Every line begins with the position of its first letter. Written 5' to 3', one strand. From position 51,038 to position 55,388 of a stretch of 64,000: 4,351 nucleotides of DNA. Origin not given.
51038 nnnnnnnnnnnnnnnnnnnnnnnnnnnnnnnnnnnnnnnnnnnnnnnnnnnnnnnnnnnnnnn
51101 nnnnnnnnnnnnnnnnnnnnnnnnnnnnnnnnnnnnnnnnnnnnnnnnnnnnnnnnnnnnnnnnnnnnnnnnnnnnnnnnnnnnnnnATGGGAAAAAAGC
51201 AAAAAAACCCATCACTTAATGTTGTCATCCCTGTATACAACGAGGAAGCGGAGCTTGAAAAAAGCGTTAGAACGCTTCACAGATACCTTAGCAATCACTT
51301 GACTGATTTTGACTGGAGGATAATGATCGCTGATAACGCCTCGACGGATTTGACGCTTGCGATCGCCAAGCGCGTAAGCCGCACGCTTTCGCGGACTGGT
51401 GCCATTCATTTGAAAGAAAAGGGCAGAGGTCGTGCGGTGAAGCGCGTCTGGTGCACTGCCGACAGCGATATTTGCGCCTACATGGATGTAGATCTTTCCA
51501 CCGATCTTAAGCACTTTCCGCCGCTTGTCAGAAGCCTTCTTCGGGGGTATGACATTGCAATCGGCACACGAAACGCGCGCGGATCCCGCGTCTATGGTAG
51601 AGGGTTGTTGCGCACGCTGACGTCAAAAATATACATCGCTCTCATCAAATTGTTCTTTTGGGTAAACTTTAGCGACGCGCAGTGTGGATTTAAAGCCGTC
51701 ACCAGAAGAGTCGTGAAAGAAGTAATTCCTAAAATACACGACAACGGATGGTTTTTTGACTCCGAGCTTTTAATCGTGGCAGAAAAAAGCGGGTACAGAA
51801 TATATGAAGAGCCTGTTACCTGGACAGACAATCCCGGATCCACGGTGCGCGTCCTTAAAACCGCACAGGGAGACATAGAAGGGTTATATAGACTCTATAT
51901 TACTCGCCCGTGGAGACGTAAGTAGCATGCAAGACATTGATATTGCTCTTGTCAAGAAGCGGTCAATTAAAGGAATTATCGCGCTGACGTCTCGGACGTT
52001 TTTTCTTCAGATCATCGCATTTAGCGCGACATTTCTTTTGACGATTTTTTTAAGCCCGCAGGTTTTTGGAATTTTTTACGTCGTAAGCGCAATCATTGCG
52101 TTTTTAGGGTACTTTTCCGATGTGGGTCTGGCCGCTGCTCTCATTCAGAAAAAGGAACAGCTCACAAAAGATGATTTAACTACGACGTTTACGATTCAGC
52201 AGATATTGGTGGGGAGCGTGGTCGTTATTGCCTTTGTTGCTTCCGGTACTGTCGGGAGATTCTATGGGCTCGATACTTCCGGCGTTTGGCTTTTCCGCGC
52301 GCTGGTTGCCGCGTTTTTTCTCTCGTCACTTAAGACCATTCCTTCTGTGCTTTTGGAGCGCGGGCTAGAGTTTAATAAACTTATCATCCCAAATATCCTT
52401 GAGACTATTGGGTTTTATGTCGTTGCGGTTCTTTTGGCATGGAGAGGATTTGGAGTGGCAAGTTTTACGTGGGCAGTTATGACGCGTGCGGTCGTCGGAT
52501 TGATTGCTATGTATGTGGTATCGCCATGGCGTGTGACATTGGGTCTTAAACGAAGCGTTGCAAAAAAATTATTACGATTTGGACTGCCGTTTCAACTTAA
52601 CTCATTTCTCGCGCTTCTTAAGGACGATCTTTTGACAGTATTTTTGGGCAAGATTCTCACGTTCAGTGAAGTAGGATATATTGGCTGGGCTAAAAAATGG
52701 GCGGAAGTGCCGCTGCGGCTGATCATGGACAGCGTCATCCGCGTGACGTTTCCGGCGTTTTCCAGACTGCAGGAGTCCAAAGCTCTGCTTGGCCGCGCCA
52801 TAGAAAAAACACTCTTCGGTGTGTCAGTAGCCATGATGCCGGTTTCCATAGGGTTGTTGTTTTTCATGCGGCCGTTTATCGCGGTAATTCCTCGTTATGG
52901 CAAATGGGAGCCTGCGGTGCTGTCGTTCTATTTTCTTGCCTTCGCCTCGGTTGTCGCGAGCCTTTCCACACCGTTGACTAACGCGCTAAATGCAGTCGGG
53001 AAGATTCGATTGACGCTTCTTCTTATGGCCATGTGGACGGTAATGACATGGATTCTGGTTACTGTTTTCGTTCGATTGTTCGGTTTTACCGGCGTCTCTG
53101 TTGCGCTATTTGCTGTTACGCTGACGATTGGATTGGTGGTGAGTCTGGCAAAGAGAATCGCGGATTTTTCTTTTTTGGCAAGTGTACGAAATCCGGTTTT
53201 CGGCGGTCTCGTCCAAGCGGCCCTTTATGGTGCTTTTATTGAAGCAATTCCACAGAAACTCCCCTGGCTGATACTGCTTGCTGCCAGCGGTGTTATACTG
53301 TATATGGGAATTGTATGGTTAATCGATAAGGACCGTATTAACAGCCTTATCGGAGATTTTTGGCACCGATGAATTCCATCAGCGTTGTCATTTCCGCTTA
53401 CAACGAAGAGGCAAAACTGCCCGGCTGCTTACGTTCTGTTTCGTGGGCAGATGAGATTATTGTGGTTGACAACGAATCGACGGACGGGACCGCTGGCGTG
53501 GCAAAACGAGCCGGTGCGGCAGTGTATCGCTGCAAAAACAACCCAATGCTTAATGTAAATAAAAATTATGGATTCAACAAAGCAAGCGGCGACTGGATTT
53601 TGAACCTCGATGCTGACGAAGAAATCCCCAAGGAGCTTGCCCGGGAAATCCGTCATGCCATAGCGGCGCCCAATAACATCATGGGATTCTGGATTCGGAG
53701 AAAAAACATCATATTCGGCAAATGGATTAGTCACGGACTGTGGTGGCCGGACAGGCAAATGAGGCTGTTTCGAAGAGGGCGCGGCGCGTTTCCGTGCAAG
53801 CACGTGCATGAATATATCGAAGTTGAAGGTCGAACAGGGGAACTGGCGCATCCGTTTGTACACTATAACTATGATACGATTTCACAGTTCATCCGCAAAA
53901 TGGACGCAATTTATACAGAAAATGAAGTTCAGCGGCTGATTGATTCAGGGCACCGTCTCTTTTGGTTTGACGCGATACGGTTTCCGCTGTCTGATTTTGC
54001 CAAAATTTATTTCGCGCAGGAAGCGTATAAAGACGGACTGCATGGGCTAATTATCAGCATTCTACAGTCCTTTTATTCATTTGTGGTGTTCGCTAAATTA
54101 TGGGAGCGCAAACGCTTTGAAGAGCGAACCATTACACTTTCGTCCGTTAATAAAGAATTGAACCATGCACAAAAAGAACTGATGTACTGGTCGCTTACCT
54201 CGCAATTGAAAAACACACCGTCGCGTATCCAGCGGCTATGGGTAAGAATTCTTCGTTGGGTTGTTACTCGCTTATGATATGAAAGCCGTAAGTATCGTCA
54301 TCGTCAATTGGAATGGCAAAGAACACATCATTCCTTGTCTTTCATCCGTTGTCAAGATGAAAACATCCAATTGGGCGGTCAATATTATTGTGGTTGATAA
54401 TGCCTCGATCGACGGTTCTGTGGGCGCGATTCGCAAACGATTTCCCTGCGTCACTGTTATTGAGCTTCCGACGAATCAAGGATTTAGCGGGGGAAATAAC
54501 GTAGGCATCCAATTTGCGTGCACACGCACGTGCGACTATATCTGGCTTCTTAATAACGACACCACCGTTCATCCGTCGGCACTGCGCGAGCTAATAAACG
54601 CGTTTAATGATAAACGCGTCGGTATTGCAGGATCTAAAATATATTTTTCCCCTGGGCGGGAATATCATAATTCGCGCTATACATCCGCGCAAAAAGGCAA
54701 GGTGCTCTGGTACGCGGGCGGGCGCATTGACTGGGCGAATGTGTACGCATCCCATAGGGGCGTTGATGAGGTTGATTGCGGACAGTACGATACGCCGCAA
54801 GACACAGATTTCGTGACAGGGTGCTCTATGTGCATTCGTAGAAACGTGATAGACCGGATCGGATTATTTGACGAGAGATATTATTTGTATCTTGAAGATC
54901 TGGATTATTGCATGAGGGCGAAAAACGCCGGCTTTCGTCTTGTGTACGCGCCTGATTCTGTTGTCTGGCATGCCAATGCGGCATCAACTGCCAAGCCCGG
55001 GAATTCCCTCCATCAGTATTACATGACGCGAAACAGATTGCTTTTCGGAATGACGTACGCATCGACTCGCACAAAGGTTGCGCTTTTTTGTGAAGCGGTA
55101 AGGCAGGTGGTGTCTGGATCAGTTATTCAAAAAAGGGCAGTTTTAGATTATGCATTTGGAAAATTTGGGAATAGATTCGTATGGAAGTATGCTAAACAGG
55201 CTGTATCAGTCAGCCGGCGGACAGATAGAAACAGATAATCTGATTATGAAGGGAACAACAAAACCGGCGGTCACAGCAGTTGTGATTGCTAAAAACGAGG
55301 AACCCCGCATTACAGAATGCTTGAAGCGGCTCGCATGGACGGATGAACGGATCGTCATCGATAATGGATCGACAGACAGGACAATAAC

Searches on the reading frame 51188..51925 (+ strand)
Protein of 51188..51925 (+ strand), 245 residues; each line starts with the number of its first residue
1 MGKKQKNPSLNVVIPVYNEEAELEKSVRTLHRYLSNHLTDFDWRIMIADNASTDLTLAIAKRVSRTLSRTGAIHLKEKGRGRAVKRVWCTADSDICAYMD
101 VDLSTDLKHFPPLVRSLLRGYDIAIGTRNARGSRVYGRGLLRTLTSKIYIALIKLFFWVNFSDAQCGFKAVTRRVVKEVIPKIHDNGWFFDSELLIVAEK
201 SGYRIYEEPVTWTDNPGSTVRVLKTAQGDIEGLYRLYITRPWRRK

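Call 3: search_protein_families(library=pfam, proteins=[window:51188-51925:+], max_evalue=0.01)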
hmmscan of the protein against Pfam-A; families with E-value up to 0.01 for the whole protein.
window:51188-51925:+ (245 aa): 1 family
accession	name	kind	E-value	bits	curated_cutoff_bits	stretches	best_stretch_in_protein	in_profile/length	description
PF00535.33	Glycos_transf_2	-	1.9e-21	77.2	23.3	1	12-179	2-167/168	Glycosyl transferase family 2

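Call 4: search_protein_families(library=ncbifam, proteins=[window:51188-51925:+], max_evalue=0.01)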
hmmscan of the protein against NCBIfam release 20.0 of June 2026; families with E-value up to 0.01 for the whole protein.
window:51188-51925:+ (245 aa): 15 families
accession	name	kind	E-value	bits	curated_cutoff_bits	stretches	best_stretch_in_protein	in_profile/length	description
NF047588.1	GlcsyltransPgfSStrep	equivalog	1.6e-12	47.3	500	1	10-180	3-168/308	glycosyltransferase PgfS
NF041391.1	DPhHxTase_Halo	equivalog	5e-12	45.2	375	1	16-219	3-190/213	dolichyl-phosphate hexose transferase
TIGR04182.1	glyco_TIGR04182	equivalog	9.5e-12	44.9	325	1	11-224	3-202/293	S-layer glycoprotein N-glycosyltransferase AglJ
NF007986.1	PRK10714.1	equivalog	5.5e-11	42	529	1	10-189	8-181/316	undecaprenyl-phosphate 4-deoxy-4-formamido-L-arabinose transferase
NF010496.0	PRK13915.1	equivalog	2.7e-10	39.8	262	1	5-122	28-147/307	glucosyl-3-phosphoglycerate synthase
TIGR03937.1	PgaC_IcaA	equivalog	3.2e-08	32.9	422.3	1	4-131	41-164/407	poly-beta-1,6-N-acetyl-D-glucosamine synthase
NF038302.1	EPS_HpsE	equivalog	3.8e-08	32.7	300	1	10-102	3-96/307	hormogonium polysaccharide biosynthesis glycosyltransferase HpsE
NF058614.1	PPMAGASynPpgS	equivalog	4.6e-08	32.8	370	1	12-211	4-195/226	polyprenyl-phospho-N-acetylgalactosaminyl synthase PpgS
TIGR04283.1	glyco_like_mftF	equivalog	2.4e-07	30.6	182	1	11-104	2-84/221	TIGR04283 family arsenosugar biosynthesis glycosyltransferase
NF007482.0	PRK10073.1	equivalog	3.7e-07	29.4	423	1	5-111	3-104/334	glycosyltransferase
NF047683.1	TeichurnBiosyTuaG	equivalog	9.3e-07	28.7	400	1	5-102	3-96/252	teichuronic acid biosynthesis protein TuaG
NF053739.1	GlytfEpsEBac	equivalog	0.00019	20.5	450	1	8-68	1-56/265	glycosyltransferase EpsE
TIGR03469.1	HpnB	hypoth_equivalog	0.00036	19.7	379.25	1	4-75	40-107/386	hopene-associated glycosyltransferase HpnB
TIGR03111.1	glyc2_xrt_Gpos1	hypoth_equivalog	0.00055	18.8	363.95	1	5-85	46-124/439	TIGR03111 family XrtG-associated glycosyltransferase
TIGR03965.1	mycofact_glyco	equivalog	0.0013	17.6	280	1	5-106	71-168/467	mycofactocin biosynthesis glycosyltransferase MftF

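Call 46: search_solved_structures(query=window:51188-51925:+, max_evalue=0.001)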
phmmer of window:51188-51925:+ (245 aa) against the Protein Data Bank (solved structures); distinct sequences matched with E-value up to 0.001: 10.
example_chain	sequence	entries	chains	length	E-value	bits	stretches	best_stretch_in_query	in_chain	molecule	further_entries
5mlz_A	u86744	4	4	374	9.2e-16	61.1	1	9-212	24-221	Dolichol monophosphate mannose synthase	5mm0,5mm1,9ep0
9bhc_C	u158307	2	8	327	4.5e-08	35.9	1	10-192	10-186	Undecaprenyl-phosphate 4-deoxy-4-formamido-L-arabinose transferase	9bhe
8vxh_A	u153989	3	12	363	6e-08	35.6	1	10-192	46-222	Undecaprenyl-phosphate 4-deoxy-4-formamido-L-arabinose transferase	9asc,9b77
9hwj_A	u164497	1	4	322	2e-06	30.5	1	10-190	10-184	Undecaprenyl-phosphate 4-deoxy-4-formamido-L-arabinose transferase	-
4y6n_A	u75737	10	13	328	0.00017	24.3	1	9-124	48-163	Glucosyl-3-phosphoglycerate synthase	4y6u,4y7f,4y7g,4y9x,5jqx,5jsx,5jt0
3e25_A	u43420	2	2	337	0.00017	24.3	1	9-124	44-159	Putative uncharacterized protein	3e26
4ddz_A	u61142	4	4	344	0.00018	24.1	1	9-124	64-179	GLUCOSYL-3-PHOSPHOGLYCERATE SYNTHASE (GpgS) | Glucosyl-3-phosphoglycerate synthase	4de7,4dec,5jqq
5eke_A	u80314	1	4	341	0.00053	22.6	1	9-179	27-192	Uncharacterized glycosyltransferase sll0501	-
5ekp_C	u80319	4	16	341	0.00054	22.6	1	9-179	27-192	Uncharacterized glycosyltransferase sll0501 | Glycosyltransferase sll0501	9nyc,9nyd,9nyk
9nye_A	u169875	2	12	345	0.00055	22.6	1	9-179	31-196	Glycosyltransferase sll0501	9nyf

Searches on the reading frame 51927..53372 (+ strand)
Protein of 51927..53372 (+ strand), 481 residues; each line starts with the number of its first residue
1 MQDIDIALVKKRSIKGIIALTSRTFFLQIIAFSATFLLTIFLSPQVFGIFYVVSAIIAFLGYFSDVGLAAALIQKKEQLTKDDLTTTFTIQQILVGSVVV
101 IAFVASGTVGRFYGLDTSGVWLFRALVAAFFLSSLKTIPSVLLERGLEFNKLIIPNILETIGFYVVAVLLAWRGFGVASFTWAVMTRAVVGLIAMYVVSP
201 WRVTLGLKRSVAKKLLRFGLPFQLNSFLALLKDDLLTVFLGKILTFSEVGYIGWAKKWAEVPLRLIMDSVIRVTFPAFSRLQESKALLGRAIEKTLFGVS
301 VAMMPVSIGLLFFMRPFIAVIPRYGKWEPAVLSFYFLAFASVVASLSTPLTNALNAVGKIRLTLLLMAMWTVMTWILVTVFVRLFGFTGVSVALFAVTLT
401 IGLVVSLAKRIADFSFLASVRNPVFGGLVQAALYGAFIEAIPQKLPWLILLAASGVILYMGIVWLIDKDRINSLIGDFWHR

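Call 3: search_protein_families(library=pfam, proteins=[window:51927-53372:+], max_evalue=0.01)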
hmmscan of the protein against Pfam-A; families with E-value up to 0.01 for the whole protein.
window:51927-53372:+ (481 aa): 2 families
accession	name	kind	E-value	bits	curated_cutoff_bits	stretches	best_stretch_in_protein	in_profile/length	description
PF13440.11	Polysacc_synt_3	-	3.2e-49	168.2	23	1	38-329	2-290/293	Polysaccharide biosynthesis protein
PF01943.22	Polysacc_synt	-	2.8e-23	83.2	28.2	1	14-282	2-274/274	Polysaccharide biosynthesis protein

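Call 4: search_protein_families(library=ncbifam, proteins=[window:51927-53372:+], max_evalue=0.01)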
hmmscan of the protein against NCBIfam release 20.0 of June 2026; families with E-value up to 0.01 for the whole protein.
window:51927-53372:+ (481 aa): 3 families
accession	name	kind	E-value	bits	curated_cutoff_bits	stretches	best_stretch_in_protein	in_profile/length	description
NF007773.0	PRK10459.1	equivalog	1.3e-31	110.2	273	1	26-404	20-397/492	MOP flippase family protein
NF058658.1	Oglyco_Wzx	exception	1.8e-26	93.2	720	1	10-399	7-392/478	O-glycosylation flippase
NF047674.1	TeichurnBiosyTuaB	equivalog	4.4e-18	65.6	580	1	9-380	4-370/469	teichuronic acid biosynthesis protein TuaB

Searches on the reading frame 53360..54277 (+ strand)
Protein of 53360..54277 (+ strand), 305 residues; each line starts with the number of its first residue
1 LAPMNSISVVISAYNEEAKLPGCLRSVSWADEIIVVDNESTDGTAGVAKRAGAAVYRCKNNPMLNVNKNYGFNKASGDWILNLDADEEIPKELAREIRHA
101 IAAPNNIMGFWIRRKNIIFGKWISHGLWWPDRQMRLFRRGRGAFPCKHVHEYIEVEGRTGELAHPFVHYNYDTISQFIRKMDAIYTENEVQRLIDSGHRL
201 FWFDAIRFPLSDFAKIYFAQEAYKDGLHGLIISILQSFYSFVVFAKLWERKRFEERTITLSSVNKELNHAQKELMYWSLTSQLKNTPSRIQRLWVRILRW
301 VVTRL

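Call 3: search_protein_families(library=pfam, proteins=[window:53360-54277:+], max_evalue=0.01)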
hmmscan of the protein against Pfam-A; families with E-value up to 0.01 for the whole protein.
window:53360-54277:+ (305 aa): 3 families
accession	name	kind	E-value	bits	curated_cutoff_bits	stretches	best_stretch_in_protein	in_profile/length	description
PF00535.33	Glycos_transf_2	-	1.9e-23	83.6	23.3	1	8-138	1-143/168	Glycosyl transferase family 2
PF13704.12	Glyco_tranf_2_4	-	3e-05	24.9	27.5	1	20-87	7-82/98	Glycosyl transferase family 2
PF13641.12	Glyco_tranf_2_3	-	0.0042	17.6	27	1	7-87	3-97/230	Glycosyltransferase like family 2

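Call 4: search_protein_families(library=ncbifam, proteins=[window:53360-54277:+], max_evalue=0.01)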
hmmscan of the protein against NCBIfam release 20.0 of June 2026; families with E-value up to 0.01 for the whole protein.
window:53360-54277:+ (305 aa): 17 families
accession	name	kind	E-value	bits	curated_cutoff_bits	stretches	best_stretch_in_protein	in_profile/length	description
TIGR04283.1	glyco_like_mftF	equivalog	1.8e-16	60.4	182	1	7-132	1-130/221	TIGR04283 family arsenosugar biosynthesis glycosyltransferase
NF010496.0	PRK13915.1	equivalog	8.6e-09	34.9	262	1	5-60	31-93/307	glucosyl-3-phosphoglycerate synthase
NF007482.0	PRK10073.1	equivalog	4.1e-08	32.6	423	1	4-95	5-104/334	glycosyltransferase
NF007986.1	PRK10714.1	equivalog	3.5e-07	29.5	529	1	3-103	4-118/316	undecaprenyl-phosphate 4-deoxy-4-formamido-L-arabinose transferase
TIGR04195.1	S_glycosyl_SunS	equivalog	3.5e-07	29.4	350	1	2-92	54-146/421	SunS family peptide S-glycosyltransferase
NF050050.1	ProtGlycPglI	equivalog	1e-06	28.4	500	1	5-93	2-101/306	GalNAc(5)-diNAcBac-PP-undecaprenol beta-1,3-glucosyltransferase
NF045692.1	OglycostaseCruG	equivalog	5.3e-06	25.6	600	1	4-95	40-146/386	2'-O-glycosyltransferase CruG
NF041875.1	EPS_EpsD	equivalog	4.3e-05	23.1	370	1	7-95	1-98/325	exopolysaccharide biosynthesis glycosyltransferase EpsD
NF038302.1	EPS_HpsE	equivalog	0.0003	19.9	300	1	7-53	3-56/307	hormogonium polysaccharide biosynthesis glycosyltransferase HpsE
NF047683.1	TeichurnBiosyTuaG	equivalog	0.00031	20.5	400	1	5-96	6-107/252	teichuronic acid biosynthesis protein TuaG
TIGR04182.1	glyco_TIGR04182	equivalog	0.00052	19.5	325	1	7-61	2-58/293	S-layer glycoprotein N-glycosyltransferase AglJ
NF058614.1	PPMAGASynPpgS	equivalog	0.00078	18.9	370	1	9-58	4-54/226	polyprenyl-phospho-N-acetylgalactosaminyl synthase PpgS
TIGR03469.1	HpnB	hypoth_equivalog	0.0013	17.9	379.25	1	6-55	45-99/386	hopene-associated glycosyltransferase HpnB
TIGR03111.1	glyc2_xrt_Gpos1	hypoth_equivalog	0.0014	17.5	363.95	1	5-95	49-150/439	TIGR03111 family XrtG-associated glycosyltransferase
TIGR03965.1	mycofact_glyco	equivalog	0.003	16.5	280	1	4-86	73-164/467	mycofactocin biosynthesis glycosyltransferase MftF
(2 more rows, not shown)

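Call 60: search_solved_structures(query=window:53369-54277:+, max_evalue=0.001)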
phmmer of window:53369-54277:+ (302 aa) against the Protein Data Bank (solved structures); distinct sequences matched with E-value up to 0.001: 5.
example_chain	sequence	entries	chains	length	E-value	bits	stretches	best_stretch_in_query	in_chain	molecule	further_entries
22ao_A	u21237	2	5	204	3.2e-12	49.8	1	4-179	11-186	GmaR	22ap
6p61_A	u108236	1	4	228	7.7e-05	25.5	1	3-91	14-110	Glycosyltransferase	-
9bhc_C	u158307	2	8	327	0.00015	24.6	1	3-97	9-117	Undecaprenyl-phosphate 4-deoxy-4-formamido-L-arabinose transferase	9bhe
8vxh_A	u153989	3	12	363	0.00018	24.3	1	3-97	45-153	Undecaprenyl-phosphate 4-deoxy-4-formamido-L-arabinose transferase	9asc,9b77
9hwj_A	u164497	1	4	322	0.00033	23.5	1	3-96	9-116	Undecaprenyl-phosphate 4-deoxy-4-formamido-L-arabinose transferase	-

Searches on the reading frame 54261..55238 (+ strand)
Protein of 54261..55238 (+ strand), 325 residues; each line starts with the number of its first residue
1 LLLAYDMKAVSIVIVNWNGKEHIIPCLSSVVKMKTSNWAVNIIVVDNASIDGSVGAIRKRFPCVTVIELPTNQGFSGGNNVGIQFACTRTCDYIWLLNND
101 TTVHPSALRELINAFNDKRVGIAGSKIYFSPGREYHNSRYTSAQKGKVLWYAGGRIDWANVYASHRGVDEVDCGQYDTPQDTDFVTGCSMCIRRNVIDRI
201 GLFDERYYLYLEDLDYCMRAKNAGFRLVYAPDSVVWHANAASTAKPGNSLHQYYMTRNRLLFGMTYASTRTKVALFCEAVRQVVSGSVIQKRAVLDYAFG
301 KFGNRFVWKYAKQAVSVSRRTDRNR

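Call 3: search_protein_families(library=pfam, proteins=[window:54261-55238:+], max_evalue=0.01)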
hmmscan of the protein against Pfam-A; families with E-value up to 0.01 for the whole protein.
window:54261-55238:+ (325 aa): 4 families
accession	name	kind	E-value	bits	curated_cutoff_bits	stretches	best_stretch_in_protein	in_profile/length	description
PF13641.12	Glyco_tranf_2_3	-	1.3e-21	78.1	27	1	10-243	3-217/230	Glycosyltransferase like family 2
PF00535.33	Glycos_transf_2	-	8.4e-20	71.8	23.3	1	11-154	1-132/168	Glycosyl transferase family 2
PF13632.12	Glyco_trans_2_3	-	6.2e-11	42.9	27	1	93-243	1-128/198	Glycosyl transferase family group 2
PF13506.12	Glyco_transf_21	-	8.3e-06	25.8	21.7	1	91-240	31-157/174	Glycosyl transferase family 21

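Call 4: search_protein_families(library=ncbifam, proteins=[window:54261-55238:+], max_evalue=0.01)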
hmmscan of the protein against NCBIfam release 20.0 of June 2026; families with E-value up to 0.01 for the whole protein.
window:54261-55238:+ (325 aa): 16 families
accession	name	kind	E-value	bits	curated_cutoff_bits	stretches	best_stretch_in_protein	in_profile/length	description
TIGR03965.1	mycofact_glyco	equivalog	9.7e-22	77.4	280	2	7-128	73-192/467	mycofactocin biosynthesis glycosyltransferase MftF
TIGR01556.1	rhamnosyltran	subfamily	8.2e-19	67.8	200.55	2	174-274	137-248/281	rhamnosyltransferase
NF041875.1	EPS_EpsD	equivalog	2.9e-11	43.4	370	2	169-241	141-210/325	exopolysaccharide biosynthesis glycosyltransferase EpsD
NF007482.0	PRK10073.1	equivalog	1.2e-09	37.7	423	1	7-123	5-118/334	glycosyltransferase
TIGR03937.1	PgaC_IcaA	equivalog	6e-09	35.3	422.3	1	6-118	43-153/407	poly-beta-1,6-N-acetyl-D-glucosamine synthase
TIGR04283.1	glyco_like_mftF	equivalog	6.2e-09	35.8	182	1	10-123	1-105/221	TIGR04283 family arsenosugar biosynthesis glycosyltransferase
NF038299.1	EPS_HpsN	equivalog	1.5e-07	30.7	425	1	10-241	3-224/317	hormogonium polysaccharide biosynthesis glycosyltransferase HpsN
TIGR03111.1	glyc2_xrt_Gpos1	hypoth_equivalog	2.2e-07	30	363.95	1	8-118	49-159/439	TIGR03111 family XrtG-associated glycosyltransferase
NF050113.1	gal_furan_GlfT1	equivalog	2.2e-06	27.2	330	1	12-116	3-106/290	galactofuranosyltransferase GlfT1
NF047683.1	TeichurnBiosyTuaG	equivalog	0.0002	21.1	400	1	8-116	6-112/252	teichuronic acid biosynthesis protein TuaG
NF038302.1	EPS_HpsE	equivalog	0.00023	20.2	300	1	10-59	3-53/307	hormogonium polysaccharide biosynthesis glycosyltransferase HpsE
TIGR04195.1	S_glycosyl_SunS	equivalog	0.00026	20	350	1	8-99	57-140/421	SunS family peptide S-glycosyltransferase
TIGR03469.1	HpnB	hypoth_equivalog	0.0007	18.7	379.25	1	9-121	45-166/386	hopene-associated glycosyltransferase HpnB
TIGR04242.1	nodulat_NodC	equivalog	0.0016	17.5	550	0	8-125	48-166/395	chitooligosaccharide synthase NodC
TIGR03472.1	HpnI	equivalog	0.0025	16.7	310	0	182-234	197-249/373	bacteriohopanetetrol glucosamine biosynthesis glycosyltransferase HpnI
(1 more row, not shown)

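Call 62: search_solved_structures(query=window:54279-55238:+, max_evalue=0.001)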
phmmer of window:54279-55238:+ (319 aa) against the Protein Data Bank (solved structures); distinct sequences matched with E-value up to 0.001: 4.
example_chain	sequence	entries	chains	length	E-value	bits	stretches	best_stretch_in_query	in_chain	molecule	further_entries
9dtp_A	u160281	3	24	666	1.2e-10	44.2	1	39-262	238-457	Galactofuranosyltransferase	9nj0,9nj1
9oa3_A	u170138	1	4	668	1.3e-10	44.2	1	39-262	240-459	Galactofuranosyltransferase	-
6h1j_A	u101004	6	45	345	8.5e-05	25.1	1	1-112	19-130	Probable ss-1,3-N-acetylglucosaminyltransferase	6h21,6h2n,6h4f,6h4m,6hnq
4fix_A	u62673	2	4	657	0.00039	22.9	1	65-259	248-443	UDP-galactofuranosyl transferase GlfT2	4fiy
